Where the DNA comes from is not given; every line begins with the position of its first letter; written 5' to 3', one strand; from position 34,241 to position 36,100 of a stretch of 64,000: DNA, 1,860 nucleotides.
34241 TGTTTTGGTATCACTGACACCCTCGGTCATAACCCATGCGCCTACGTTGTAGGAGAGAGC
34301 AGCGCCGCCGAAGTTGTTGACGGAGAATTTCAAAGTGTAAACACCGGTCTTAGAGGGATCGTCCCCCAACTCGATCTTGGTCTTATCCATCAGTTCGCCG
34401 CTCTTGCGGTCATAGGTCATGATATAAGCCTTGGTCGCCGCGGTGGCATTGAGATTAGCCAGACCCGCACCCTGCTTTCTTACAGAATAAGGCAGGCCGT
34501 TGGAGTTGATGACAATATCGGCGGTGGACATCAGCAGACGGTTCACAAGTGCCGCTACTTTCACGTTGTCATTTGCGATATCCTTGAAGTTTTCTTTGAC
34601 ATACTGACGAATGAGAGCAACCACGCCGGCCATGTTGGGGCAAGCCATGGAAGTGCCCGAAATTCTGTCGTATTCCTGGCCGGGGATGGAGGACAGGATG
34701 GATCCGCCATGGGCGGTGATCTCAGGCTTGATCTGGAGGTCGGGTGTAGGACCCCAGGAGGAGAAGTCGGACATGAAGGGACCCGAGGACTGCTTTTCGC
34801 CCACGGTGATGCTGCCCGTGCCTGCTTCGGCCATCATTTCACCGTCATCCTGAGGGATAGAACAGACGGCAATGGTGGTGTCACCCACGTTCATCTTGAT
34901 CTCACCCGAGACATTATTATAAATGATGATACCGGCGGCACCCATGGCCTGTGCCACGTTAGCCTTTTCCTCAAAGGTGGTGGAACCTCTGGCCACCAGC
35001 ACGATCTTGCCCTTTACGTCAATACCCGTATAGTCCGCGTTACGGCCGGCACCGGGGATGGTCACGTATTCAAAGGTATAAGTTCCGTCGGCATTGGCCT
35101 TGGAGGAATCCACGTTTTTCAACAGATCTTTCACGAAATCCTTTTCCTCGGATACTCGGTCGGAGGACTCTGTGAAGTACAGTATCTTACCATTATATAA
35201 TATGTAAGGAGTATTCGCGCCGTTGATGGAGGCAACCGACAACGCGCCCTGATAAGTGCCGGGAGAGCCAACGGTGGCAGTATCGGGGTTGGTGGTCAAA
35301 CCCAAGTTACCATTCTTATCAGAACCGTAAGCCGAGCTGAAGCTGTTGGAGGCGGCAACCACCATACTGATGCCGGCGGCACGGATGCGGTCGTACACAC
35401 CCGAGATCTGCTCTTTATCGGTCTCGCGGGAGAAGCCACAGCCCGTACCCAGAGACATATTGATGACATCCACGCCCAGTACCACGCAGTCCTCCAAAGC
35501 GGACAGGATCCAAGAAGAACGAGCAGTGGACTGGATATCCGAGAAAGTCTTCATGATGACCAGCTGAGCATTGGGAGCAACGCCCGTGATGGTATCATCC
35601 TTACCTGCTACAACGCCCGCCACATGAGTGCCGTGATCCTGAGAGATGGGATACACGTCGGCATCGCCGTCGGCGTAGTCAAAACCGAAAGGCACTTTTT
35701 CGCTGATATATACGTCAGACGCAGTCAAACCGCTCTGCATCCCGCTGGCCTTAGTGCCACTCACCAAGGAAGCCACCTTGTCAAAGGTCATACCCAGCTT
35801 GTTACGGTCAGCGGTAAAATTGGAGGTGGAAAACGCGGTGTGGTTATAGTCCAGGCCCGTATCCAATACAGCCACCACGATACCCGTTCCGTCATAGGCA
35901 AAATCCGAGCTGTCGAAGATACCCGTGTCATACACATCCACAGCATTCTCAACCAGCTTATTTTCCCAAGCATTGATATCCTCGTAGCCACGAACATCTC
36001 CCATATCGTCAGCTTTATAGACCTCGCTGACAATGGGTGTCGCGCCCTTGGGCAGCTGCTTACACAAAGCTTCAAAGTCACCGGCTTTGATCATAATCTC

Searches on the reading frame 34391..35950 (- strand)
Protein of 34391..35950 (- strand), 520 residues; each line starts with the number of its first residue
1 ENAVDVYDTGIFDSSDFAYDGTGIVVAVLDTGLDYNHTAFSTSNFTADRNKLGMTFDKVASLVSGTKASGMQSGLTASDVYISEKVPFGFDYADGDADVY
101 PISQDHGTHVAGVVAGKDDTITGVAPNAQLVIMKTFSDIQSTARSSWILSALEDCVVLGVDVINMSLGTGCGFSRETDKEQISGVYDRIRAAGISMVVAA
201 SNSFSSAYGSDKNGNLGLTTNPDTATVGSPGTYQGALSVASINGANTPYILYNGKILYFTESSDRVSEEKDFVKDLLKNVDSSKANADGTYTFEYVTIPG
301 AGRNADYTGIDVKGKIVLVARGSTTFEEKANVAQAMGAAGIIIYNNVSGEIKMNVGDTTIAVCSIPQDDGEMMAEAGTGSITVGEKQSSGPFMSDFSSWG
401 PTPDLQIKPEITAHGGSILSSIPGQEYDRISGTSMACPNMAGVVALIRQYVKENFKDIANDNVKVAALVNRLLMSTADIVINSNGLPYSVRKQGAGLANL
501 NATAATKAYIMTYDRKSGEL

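Call 72: search_solved_structures(query=window:34391-35950:-, max_evalue=1e-10, show_alignments=2)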
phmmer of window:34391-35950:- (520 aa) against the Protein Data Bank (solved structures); distinct sequences matched with E-value up to 1e-10: 84 (the best 60 are shown).
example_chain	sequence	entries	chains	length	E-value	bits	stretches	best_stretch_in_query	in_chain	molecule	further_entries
7edd_A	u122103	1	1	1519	2.6e-61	211.1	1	15-514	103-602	C5a peptidase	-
5xya_A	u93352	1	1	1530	1.2e-57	199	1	94-514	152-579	Chemokine protease C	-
5xyr_A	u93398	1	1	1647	1.6e-57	198.6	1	95-514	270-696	Chemokine protease C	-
6vjb_A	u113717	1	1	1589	4.5e-56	193.8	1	95-514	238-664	Putative cell envelope proteinase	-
5xxz_A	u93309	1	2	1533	7.7e-56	193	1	103-514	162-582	Chemokine protease C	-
31mr_B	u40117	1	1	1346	1.7e-54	188.6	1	95-514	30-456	Cell envelope proteinase A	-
1xf1_A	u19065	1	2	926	9.8e-47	163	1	18-517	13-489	C5a peptidase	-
8bty_A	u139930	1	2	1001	1.1e-46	162.9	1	18-517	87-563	C5a peptidase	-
3eif_A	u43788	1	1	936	2e-46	162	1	17-517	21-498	C5a peptidase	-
7yzx_A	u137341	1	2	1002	3e-46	161.4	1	18-517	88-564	C5a peptidase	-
7bj3_A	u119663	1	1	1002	7.5e-46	160.1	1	18-517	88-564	C5a peptidase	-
8jmw_A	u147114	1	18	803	8.3e-37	130.3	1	98-500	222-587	S8 family serine peptidase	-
7y6m_C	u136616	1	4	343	3.3e-21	78.9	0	91-202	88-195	Intracellular serine protease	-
7xr8_A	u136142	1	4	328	1.9e-20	76.3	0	94-169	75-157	Major intracellular serine protease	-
1sbh_A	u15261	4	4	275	7.8e-19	71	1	65-209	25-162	SUBTILISIN 8397+1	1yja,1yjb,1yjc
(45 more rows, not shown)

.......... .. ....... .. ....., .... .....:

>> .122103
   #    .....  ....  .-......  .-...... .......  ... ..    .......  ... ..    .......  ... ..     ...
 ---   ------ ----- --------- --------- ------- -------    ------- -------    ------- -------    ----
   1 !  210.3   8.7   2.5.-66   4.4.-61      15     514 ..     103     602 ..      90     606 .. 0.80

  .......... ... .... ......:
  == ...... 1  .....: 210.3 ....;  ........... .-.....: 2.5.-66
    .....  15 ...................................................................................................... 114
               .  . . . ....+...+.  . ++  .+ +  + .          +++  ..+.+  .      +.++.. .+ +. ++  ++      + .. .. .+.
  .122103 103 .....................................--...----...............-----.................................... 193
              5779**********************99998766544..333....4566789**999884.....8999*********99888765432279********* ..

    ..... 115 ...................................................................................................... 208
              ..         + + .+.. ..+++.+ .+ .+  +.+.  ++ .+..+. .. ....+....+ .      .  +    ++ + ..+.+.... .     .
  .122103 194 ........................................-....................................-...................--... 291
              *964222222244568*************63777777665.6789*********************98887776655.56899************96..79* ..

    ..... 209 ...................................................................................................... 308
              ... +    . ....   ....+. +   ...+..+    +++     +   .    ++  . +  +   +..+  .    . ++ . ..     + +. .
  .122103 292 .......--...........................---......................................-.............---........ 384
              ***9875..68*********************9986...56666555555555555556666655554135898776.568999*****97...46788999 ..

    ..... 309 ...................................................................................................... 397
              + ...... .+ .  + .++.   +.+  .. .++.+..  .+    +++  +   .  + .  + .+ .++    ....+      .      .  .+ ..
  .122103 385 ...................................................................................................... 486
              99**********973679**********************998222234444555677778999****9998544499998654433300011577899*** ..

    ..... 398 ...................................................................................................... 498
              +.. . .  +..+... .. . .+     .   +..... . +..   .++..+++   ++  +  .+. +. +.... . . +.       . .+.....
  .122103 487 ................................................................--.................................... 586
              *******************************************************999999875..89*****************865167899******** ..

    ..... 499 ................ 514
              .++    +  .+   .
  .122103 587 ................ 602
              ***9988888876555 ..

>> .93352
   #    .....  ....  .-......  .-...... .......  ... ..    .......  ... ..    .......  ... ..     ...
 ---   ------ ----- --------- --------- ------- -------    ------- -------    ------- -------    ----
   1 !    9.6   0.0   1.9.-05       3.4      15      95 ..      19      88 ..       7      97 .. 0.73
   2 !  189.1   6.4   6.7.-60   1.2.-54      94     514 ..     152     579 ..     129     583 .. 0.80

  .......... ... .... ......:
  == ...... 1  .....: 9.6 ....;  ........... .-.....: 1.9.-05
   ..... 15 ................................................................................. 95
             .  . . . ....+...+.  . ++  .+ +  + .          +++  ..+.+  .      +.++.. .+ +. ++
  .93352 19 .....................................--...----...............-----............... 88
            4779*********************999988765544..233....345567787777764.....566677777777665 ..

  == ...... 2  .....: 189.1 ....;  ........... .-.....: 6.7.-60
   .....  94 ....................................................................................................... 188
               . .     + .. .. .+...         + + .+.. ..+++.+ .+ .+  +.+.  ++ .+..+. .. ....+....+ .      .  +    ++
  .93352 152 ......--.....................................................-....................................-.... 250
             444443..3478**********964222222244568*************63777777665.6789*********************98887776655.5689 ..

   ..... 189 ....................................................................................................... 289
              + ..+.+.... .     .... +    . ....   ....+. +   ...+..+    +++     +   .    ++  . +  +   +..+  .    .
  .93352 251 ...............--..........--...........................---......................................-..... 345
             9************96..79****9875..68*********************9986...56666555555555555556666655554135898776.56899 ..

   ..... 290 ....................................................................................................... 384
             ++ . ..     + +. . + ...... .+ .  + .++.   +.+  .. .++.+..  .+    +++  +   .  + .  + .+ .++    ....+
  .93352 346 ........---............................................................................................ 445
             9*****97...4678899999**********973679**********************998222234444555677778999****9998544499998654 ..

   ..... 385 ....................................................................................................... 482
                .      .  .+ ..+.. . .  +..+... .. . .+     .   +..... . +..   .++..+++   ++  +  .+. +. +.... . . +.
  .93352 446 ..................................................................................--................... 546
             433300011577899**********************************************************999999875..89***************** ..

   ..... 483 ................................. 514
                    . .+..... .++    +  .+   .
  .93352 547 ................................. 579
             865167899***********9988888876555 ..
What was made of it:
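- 29183..36550 (-): Neighbour: 2,455-aa membrane-anchored cell-envelope proteinase (S8 + PA + Fn3_5 + BspA-type LRR_5). The closest solved structures are SpyCEP and C5a peptidase (call 72).
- Closest known: Lactococcal proteolytic system PrtP-PrtM-Opp. Same: The S8 domain here is closest to streptococcal cell-envelope proteinases (call 72).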
